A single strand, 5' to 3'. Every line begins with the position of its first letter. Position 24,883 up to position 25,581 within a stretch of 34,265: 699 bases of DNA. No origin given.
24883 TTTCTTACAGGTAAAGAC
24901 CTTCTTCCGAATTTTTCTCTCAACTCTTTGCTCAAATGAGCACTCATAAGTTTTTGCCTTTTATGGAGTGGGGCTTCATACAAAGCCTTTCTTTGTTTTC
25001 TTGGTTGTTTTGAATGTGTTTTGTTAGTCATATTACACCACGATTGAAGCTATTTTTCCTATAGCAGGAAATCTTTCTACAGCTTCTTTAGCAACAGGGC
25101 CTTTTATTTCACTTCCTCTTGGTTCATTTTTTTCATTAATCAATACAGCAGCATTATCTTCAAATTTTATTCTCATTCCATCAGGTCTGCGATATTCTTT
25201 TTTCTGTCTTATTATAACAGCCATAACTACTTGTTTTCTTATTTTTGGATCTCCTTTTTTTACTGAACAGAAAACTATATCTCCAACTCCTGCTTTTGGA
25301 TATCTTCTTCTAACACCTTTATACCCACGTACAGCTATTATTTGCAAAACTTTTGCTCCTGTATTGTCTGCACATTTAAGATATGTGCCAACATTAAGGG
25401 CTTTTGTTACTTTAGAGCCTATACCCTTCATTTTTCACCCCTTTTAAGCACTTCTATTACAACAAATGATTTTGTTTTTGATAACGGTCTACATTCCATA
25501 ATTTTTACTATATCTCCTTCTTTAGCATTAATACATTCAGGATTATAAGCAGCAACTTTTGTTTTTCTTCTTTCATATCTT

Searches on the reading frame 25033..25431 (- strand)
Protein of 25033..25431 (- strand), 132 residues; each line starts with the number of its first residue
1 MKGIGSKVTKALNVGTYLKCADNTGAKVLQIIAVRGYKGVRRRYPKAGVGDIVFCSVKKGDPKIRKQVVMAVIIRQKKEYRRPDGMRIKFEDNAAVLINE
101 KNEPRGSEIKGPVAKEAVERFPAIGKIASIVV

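Call 62: list_cluster_members(proteins=[window:25033-25431:-, window:4711-6441:-, window:13113-13835:-, window:22347-22877:-, window:20146-20841:-, window:23980-24651:-])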
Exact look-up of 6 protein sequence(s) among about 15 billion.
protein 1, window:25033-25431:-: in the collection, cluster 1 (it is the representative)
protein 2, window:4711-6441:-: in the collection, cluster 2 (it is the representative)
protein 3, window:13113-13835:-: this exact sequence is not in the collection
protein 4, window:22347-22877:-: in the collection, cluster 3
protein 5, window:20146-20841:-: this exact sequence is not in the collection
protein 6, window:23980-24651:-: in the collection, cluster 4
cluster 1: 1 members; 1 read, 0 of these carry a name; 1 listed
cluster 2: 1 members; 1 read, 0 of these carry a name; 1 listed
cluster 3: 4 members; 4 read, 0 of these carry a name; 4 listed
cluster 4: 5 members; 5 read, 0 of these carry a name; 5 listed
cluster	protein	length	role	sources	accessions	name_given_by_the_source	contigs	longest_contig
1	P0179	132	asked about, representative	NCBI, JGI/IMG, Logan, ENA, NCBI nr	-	-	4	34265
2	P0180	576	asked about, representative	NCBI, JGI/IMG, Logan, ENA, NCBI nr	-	-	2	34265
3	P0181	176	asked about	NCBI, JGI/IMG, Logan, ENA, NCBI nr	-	-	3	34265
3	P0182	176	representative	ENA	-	-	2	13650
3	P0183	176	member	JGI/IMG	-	-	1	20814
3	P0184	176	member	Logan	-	-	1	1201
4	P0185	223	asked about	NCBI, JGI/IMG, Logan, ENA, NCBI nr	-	-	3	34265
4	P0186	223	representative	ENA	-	-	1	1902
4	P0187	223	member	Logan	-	-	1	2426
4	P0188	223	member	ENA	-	-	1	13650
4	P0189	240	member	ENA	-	-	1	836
